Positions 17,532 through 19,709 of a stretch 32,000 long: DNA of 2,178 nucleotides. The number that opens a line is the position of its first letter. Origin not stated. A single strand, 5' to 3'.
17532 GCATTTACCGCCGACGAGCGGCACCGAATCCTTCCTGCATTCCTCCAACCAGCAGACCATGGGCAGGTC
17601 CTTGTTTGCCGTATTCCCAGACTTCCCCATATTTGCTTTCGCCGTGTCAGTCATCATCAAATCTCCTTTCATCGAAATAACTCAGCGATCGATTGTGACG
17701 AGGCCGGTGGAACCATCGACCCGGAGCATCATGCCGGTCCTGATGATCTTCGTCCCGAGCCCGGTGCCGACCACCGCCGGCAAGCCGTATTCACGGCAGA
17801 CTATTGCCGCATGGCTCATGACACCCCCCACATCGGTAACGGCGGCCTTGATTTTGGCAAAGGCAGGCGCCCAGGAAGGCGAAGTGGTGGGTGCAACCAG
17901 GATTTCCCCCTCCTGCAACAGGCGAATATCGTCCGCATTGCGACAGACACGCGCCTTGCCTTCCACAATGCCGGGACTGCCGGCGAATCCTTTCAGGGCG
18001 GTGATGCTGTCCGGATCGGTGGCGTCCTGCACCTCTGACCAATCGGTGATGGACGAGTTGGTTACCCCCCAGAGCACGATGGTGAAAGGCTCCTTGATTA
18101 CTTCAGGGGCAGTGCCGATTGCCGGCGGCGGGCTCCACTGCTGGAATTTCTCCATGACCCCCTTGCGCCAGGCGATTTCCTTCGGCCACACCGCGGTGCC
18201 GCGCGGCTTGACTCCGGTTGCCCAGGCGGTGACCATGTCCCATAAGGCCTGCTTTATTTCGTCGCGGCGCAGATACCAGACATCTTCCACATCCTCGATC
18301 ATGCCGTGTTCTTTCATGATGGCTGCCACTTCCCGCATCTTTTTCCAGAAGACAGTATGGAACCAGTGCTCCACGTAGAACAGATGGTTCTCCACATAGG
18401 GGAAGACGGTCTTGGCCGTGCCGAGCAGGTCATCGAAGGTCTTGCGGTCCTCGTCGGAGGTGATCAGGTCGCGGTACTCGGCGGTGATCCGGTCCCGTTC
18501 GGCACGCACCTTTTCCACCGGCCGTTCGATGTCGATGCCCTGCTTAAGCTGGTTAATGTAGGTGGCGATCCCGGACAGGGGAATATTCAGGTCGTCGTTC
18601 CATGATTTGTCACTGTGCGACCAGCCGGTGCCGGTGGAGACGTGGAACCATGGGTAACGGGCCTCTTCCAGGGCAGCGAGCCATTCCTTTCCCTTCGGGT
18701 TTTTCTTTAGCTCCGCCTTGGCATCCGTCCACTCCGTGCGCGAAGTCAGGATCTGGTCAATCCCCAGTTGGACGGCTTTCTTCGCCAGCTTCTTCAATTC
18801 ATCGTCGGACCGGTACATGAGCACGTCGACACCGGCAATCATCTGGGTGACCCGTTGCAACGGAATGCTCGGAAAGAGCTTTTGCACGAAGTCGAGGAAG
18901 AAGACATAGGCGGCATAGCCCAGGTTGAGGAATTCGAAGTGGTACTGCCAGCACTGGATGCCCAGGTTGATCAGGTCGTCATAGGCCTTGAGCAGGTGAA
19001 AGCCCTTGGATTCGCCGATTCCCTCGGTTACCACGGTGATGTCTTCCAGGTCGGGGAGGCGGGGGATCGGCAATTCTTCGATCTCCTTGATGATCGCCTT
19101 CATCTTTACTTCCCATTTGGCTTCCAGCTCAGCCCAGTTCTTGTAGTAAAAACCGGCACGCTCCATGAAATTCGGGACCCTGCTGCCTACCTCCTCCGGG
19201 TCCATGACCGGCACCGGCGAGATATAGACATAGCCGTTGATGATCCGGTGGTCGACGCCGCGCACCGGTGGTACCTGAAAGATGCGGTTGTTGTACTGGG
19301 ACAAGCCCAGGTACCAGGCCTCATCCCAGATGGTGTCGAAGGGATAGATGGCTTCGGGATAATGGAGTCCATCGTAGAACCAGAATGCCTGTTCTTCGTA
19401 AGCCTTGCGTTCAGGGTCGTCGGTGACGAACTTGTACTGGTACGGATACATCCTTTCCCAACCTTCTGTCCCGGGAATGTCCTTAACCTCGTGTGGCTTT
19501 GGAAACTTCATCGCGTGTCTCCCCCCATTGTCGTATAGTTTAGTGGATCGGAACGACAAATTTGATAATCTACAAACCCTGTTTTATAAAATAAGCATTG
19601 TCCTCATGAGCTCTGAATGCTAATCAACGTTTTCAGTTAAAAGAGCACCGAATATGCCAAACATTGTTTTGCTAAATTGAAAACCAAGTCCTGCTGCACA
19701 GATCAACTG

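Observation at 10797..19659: Non-canonical anaerobic phenol-type activation/carboxylation operon: PpsAB-like + one UbiD + UPF0261 + CBS + UbiX + phenol-family porin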

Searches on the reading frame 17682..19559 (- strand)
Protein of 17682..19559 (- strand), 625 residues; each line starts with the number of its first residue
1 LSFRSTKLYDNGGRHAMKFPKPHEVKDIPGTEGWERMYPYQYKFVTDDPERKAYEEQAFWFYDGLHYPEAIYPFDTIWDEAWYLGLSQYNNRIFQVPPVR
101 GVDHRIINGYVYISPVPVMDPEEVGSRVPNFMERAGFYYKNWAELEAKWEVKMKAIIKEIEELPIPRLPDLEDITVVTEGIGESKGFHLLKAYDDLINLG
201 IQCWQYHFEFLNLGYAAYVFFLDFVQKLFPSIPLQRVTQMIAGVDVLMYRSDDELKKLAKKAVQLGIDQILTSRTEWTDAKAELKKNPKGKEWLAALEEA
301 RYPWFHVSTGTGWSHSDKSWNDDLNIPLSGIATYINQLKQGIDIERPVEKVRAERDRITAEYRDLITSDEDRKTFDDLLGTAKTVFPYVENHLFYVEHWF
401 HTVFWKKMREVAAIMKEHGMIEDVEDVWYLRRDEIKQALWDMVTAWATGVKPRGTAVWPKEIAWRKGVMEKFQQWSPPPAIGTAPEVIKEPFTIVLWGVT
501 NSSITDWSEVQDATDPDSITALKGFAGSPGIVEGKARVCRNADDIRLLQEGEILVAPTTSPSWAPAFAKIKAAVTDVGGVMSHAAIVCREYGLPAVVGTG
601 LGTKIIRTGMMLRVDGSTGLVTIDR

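Call 3: search_protein_families(library=pfam, proteins=[window:17682-19559:-])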
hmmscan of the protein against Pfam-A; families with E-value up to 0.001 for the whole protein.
window:17682-19559:- (625 aa): 1 family
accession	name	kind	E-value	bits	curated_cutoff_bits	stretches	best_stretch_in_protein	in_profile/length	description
PF00391.29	PEP-utilizers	-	7.1e-25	86.9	23.1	1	549-619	2-72/72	PEP-utilising enzyme, mobile domain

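Call 4: search_protein_families(library=ncbifam, proteins=[window:17682-19559:-])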
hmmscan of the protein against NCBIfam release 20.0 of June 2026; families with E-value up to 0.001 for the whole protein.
window:17682-19559:- (625 aa): 26 families (the best 25 are shown)
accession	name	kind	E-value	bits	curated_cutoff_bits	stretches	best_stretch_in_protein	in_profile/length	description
NF006152.0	PRK08296.1-4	equivalog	0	1391.8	723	1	17-625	1-609/609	hypothetical protein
NF006153.0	PRK08296.1-5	subfamily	1.5e-246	819.5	578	1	18-623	4-605/608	hypothetical protein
NF006150.0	PRK08296.1-2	subfamily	9.2e-209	694.7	650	1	17-623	4-604/633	hypothetical protein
NF006151.0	PRK08296.1-3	equivalog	1.3e-204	681.1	693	1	16-623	4-602/604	hypothetical protein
NF004878.0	PRK06241.1-3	subfamily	1.4e-34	119.3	945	1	372-623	670-888/891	phosphoenolpyruvate synthase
NF004877.0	PRK06241.1-2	subfamily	3.1e-34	118.4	866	1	357-623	636-867/869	phosphoenolpyruvate synthase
NF006149.0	PRK08296.1-1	equivalog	3.1e-34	118.3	730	1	361-622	310-565/568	hypothetical protein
NF041857.1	RIF_Ptrans_rph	equivalog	3.7e-32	111.6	999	1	411-623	685-863/864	rifamycin-inactivating phosphotransferase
NF004880.0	PRK06241.2-1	equivalog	4.5e-30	104.3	972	1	520-623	734-836/837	phosphoenolpyruvate synthase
NF004879.0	PRK06241.1-4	equivalog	1.6e-29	102.6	976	1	520-623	765-867/868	phosphoenolpyruvate synthase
NF005057.0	PRK06464.1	equivalog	4.6e-29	101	598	1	518-622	354-461/798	phosphoenolpyruvate synthase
NF004881.0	PRK06241.2-2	equivalog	8e-28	97.2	883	1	409-623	697-889/898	phosphoenolpyruvate synthase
NF052631.1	prodigiosin_PigC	equivalog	1.1e-27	96.3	1300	1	513-624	771-882/883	prodigiosin ligase PigC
TIGR01418.1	PEP_synth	equivalog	1.1e-26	93.4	739.75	1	520-619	352-451/784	pyruvate, water dikinase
NF052632.1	undecylprod_RedH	equivalog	1e-24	86.5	1350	1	507-623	760-877/880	undecylprodigiosin ligase RedH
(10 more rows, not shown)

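Call 53: search_solved_structures(query=window:17682-19511:-, max_evalue=0.00001)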
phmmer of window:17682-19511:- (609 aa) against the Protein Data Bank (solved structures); distinct sequences matched with E-value up to 0.00001: 11.
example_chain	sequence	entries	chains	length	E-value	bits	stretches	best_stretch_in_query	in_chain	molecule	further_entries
5fbs_A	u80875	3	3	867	8.5e-24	87.2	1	505-607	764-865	Phosphoenolpyruvate synthase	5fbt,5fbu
5hv2_A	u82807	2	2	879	8.6e-24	87.1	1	505-607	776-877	Phosphoenolpyruvate synthase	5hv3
5hv1_A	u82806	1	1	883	8.7e-24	87.1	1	505-607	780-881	Phosphoenolpyruvate synthase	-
8a8e_A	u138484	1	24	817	4.2e-22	81.6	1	501-605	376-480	Phosphoenolpyruvate synthase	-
9dae_A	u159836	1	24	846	2e-21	79.3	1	505-605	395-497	Phosphoenolpyruvate synthase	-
2ols_A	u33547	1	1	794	3.7e-15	58.6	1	501-603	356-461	Phosphoenolpyruvate synthase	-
2e28_A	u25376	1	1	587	3.8e-10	42.1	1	516-605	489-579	Pyruvate kinase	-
5woy_A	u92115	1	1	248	1.9e-07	33.1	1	531-607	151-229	Phosphoenolpyruvate-protein phosphotransferase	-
3eza_A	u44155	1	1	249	5.7e-06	28.3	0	528-600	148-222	PHOSPHOTRANSFERASE SYSTEM, ENZYME I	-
1zym_A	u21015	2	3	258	6e-06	28.2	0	528-601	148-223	ENZYME I | Phosphoenolpyruvate-protein phosphotransferase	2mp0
1eza_A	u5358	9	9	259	6e-06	28.2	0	528-601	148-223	ENZYME I | PHOSPHOTRANSFERASE SYSTEM, ENZYME I | PROTEIN (PHOSPHOTRANSFER SYSTEM, ENZYME I)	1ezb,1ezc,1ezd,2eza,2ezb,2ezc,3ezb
